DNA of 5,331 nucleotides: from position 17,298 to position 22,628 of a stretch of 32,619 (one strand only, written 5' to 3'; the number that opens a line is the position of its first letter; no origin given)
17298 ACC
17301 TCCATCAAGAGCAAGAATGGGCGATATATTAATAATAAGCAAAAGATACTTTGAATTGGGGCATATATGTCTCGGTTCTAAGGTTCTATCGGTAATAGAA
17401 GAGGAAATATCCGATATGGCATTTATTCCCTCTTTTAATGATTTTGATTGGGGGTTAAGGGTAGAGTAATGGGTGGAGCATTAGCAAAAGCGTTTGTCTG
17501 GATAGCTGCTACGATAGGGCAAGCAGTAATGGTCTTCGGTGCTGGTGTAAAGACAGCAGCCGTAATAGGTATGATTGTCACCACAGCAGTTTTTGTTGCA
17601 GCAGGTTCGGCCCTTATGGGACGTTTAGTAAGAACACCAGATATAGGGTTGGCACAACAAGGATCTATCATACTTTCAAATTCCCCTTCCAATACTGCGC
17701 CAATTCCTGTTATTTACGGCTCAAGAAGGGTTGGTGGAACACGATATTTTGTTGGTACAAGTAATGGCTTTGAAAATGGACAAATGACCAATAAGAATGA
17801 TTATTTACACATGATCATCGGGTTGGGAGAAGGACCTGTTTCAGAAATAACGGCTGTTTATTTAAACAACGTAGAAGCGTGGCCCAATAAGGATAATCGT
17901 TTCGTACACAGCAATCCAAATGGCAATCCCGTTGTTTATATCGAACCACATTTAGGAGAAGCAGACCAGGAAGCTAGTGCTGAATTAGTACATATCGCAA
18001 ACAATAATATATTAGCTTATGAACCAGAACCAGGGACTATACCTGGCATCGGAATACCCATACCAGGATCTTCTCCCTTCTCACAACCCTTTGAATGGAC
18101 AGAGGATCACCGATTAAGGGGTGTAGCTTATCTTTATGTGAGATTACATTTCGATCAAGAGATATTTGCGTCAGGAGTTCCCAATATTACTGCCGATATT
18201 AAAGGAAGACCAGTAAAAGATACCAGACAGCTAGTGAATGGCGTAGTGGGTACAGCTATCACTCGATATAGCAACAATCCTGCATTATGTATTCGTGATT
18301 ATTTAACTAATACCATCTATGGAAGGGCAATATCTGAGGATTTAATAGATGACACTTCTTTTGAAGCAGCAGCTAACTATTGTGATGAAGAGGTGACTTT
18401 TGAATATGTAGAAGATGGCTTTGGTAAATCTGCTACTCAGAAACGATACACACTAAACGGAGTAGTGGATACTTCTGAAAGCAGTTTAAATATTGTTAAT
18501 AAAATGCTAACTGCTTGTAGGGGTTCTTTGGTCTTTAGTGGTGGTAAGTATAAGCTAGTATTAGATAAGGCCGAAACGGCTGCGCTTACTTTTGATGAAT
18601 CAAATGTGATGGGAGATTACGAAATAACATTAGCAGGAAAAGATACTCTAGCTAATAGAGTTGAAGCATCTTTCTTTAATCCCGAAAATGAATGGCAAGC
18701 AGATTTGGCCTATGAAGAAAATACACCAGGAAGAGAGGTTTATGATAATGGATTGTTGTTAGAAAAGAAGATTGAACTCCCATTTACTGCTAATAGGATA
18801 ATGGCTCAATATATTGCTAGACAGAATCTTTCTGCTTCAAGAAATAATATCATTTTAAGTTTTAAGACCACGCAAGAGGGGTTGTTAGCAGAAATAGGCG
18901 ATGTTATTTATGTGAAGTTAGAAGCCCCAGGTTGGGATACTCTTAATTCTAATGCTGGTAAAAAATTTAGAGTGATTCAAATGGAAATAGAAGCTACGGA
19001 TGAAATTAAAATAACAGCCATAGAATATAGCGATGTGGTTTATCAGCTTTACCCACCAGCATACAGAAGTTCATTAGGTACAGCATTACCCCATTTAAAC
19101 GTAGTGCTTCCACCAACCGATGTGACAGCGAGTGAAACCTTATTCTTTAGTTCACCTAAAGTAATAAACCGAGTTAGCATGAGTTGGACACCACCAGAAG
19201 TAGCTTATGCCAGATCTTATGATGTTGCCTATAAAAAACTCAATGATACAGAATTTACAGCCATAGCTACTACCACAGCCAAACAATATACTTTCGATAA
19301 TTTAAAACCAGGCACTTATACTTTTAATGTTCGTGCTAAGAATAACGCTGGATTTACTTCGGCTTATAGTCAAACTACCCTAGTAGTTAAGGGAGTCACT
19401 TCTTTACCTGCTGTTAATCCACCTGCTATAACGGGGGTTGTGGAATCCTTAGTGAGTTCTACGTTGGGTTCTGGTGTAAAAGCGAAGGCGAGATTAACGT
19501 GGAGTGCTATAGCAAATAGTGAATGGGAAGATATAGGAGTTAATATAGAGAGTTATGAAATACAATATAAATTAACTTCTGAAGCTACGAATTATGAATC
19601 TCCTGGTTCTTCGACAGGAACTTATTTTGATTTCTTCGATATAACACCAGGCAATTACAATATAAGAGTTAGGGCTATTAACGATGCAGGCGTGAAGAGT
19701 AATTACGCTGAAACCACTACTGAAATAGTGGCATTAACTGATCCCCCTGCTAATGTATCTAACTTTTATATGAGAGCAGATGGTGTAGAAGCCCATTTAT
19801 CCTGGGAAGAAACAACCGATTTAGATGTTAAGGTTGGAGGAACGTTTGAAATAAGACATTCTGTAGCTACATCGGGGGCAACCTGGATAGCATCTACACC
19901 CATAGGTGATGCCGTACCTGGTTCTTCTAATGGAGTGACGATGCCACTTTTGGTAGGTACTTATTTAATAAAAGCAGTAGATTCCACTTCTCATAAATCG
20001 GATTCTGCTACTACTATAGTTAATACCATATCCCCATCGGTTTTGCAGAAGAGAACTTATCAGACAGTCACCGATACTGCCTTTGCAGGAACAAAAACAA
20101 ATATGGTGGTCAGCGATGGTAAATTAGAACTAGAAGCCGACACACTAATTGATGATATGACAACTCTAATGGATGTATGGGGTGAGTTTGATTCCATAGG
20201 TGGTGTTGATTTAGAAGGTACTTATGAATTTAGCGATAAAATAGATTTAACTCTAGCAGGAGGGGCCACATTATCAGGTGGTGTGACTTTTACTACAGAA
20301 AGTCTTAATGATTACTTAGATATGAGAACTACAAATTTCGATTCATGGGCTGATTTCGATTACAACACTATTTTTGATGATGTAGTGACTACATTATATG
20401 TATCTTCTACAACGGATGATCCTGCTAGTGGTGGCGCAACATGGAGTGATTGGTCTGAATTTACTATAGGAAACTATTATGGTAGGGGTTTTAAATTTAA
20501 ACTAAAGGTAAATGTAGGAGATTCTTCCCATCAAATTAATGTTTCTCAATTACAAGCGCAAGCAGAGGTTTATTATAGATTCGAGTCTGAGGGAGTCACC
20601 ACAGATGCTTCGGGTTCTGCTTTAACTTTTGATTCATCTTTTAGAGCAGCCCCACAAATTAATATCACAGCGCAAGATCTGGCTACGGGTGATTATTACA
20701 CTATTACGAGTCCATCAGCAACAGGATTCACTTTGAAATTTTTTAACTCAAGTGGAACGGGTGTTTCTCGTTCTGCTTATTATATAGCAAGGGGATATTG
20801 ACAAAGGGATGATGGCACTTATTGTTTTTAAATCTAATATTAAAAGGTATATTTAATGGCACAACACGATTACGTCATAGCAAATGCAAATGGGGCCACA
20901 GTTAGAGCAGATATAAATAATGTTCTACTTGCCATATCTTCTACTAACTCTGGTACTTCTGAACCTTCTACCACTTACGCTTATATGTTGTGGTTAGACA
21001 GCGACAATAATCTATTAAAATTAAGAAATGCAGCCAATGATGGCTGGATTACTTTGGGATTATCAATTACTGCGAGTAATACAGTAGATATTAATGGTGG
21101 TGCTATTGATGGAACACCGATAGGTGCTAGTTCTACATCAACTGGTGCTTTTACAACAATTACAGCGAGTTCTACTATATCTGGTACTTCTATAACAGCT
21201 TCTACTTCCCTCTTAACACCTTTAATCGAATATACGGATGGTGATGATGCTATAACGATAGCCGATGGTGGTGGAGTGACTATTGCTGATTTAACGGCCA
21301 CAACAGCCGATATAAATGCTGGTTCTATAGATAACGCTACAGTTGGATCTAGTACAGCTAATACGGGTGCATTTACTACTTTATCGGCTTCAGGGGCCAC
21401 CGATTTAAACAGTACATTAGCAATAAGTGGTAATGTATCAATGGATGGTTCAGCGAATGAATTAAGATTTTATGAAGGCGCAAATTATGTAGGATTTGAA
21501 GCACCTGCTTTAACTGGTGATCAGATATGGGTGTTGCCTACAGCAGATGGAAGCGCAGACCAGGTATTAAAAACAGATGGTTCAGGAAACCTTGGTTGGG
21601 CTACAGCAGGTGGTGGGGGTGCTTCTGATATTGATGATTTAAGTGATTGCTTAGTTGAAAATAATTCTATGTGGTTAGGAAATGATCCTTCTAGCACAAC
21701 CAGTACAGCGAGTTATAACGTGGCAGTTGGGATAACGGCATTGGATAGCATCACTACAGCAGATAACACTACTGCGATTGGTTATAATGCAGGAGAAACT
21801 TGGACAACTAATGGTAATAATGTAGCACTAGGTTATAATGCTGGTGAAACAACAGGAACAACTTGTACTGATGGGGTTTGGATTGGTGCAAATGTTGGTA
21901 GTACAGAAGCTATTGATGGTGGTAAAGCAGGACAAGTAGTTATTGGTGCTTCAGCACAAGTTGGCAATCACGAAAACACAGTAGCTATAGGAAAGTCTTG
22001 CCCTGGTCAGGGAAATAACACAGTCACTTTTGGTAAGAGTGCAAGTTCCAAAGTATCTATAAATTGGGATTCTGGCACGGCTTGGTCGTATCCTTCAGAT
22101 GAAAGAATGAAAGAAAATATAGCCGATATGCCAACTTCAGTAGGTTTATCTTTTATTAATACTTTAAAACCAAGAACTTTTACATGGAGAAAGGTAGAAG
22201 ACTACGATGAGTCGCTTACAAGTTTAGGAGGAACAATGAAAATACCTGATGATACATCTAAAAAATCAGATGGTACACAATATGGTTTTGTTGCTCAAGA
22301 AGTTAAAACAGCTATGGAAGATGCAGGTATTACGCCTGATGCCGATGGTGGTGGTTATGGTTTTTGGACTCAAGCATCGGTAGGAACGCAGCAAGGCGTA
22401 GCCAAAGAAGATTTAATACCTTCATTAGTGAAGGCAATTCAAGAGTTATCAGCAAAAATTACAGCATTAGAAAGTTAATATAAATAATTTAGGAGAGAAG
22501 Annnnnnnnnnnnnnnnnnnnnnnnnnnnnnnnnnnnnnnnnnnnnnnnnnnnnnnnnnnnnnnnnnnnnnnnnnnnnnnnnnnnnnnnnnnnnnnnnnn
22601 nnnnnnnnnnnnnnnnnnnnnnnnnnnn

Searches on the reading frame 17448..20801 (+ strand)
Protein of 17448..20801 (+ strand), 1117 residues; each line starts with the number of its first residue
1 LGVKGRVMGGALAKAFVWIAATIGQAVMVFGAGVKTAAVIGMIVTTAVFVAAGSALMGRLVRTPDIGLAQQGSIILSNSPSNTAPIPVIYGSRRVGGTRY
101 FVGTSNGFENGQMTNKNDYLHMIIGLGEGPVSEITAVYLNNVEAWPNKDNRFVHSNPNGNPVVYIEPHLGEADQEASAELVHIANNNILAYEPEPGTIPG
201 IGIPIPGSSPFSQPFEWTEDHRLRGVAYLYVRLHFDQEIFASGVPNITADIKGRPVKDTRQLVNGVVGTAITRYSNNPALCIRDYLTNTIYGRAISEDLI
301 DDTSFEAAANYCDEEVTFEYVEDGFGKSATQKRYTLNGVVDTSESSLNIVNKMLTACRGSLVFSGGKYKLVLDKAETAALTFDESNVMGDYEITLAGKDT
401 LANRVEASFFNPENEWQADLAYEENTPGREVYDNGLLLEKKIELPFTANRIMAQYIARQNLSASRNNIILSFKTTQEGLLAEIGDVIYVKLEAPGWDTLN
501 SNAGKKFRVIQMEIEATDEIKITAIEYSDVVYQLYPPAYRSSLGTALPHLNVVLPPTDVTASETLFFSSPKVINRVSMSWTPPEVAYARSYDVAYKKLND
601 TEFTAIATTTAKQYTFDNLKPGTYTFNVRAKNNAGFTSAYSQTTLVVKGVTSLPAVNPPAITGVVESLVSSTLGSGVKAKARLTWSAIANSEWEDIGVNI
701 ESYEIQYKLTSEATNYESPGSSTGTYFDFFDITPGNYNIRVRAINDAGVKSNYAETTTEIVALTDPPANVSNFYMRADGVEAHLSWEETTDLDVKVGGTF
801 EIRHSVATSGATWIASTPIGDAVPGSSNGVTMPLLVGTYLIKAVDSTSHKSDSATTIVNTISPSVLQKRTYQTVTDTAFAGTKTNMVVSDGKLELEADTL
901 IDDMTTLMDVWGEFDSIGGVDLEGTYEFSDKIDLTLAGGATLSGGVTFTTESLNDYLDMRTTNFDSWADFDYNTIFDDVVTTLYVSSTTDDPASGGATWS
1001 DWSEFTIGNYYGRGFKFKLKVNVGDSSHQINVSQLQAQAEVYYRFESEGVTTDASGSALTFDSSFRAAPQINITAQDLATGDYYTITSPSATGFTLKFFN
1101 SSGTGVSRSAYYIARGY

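Call 11: search_protein_families(library=phrogs, proteins=[window:17448-20801:+])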
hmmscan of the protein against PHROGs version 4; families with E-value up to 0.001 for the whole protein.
window:17448-20801:+ (1117 aa): 15 families
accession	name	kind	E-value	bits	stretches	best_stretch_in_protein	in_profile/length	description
phrog_31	-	tail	1e-102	346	3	217-656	466-970/1565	central tail fiber J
phrog_5616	-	tail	3.1e-59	202.1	2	213-651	171-625/873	tail fiber protein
phrog_37728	-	unknown function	7.2e-52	176.9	2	219-656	147-563/1894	-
phrog_1727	-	tail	2.4e-28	99.3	1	230-488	223-482/1174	tail protein and host specificity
phrog_2589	-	tail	1e-26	92.8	3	231-422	227-419/3686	tail protein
phrog_25032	-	unknown function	2.3e-22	79.3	1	216-664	158-588/1978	-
phrog_2148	-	tail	1.2e-21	77.8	3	267-489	10-226/901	tail fiber protein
phrog_7997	-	tail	1.7e-18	67.5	2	300-425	2-123/589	tail protein and host specificity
phrog_12398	-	unknown function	4.4e-14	53.6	2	687-764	87-161/218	-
phrog_10652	-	unknown function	1.5e-10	41.7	1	259-426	9-176/328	-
phrog_10903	-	unknown function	3.1e-08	33.5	1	575-639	323-389/954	-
phrog_1101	-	tail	2e-06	27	1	277-495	227-432/1405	tail protein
phrog_21247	-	tail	2.7e-06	27.2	1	275-490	159-361/508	tail protein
phrog_6284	-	tail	1.9e-05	23.6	1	275-490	160-362/1280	tail protein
phrog_15723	-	unknown function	0.00027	21.7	1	296-420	18-140/223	-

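Call 18: find_related_loci(query=window:17448-20801:+, collection=viral_contigs, flank=10000)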
Query window:17448-20801:+ (1117 aa) in viral_contigs; peptide patterns used: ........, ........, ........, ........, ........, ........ (x = any residue, [..] = any of these).
18 stretches matched a pattern; 17 encode a relative of the query (tblastn E <= 1e-3); 17 distinct loci.
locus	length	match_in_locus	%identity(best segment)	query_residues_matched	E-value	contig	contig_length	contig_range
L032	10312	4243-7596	81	1-1117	0e+0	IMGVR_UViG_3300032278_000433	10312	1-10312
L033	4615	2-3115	84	81-1117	0e+0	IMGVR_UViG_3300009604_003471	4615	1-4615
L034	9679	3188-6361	58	31-1117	0e+0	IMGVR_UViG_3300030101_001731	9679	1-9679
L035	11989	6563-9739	58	31-1117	0e+0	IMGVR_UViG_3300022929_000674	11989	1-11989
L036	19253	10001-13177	58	31-1117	0e+0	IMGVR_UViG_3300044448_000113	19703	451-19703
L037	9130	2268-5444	58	31-1117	0e+0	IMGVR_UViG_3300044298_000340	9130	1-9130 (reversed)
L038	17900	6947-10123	58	31-1117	0e+0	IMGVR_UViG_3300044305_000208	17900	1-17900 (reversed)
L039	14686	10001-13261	56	1-1117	0e+0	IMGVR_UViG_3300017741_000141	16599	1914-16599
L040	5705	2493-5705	56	1-1101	0e+0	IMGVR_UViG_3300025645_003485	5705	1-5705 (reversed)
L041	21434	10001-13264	55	1-1117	0e+0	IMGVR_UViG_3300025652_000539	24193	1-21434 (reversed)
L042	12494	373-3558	53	28-1117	0e+0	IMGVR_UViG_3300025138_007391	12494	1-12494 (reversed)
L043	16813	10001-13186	53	28-1117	0e+0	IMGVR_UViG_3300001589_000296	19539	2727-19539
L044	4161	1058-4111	56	1-1048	0e+0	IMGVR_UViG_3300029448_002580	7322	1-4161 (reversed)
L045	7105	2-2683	61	222-1117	0e+0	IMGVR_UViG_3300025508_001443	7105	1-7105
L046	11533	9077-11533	53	1-850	0e+0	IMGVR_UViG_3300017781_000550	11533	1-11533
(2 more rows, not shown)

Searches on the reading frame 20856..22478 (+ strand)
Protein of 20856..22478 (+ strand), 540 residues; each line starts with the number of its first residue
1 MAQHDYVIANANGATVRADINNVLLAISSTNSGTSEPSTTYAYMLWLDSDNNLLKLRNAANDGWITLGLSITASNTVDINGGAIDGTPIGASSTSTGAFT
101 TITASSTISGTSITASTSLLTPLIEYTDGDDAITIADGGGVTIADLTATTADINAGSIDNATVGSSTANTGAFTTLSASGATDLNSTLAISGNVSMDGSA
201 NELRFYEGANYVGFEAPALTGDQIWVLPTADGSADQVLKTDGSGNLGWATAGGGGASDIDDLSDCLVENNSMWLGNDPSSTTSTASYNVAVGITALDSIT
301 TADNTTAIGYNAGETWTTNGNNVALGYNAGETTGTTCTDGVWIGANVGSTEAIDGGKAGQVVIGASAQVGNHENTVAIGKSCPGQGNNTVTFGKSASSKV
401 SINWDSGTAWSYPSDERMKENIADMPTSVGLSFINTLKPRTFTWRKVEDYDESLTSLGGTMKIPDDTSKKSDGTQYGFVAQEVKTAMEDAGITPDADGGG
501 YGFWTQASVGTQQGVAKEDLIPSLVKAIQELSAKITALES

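Call 11: search_protein_families(library=phrogs, proteins=[window:20856-22478:+])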
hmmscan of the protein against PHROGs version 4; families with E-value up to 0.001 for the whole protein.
window:20856-22478:+ (540 aa): 4 families
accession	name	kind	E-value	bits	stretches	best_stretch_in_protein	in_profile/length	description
phrog_4636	-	tail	9e-25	88.2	1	102-539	430-745/763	tail spike protein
phrog_29834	-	unknown function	5.1e-15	56.3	1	1-202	1-210/581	-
phrog_24121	-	unknown function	1.4e-13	51.5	1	1-79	1-79/522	-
phrog_23837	-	head and packaging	2.1e-08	34.5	2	384-539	378-503/507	virion structural protein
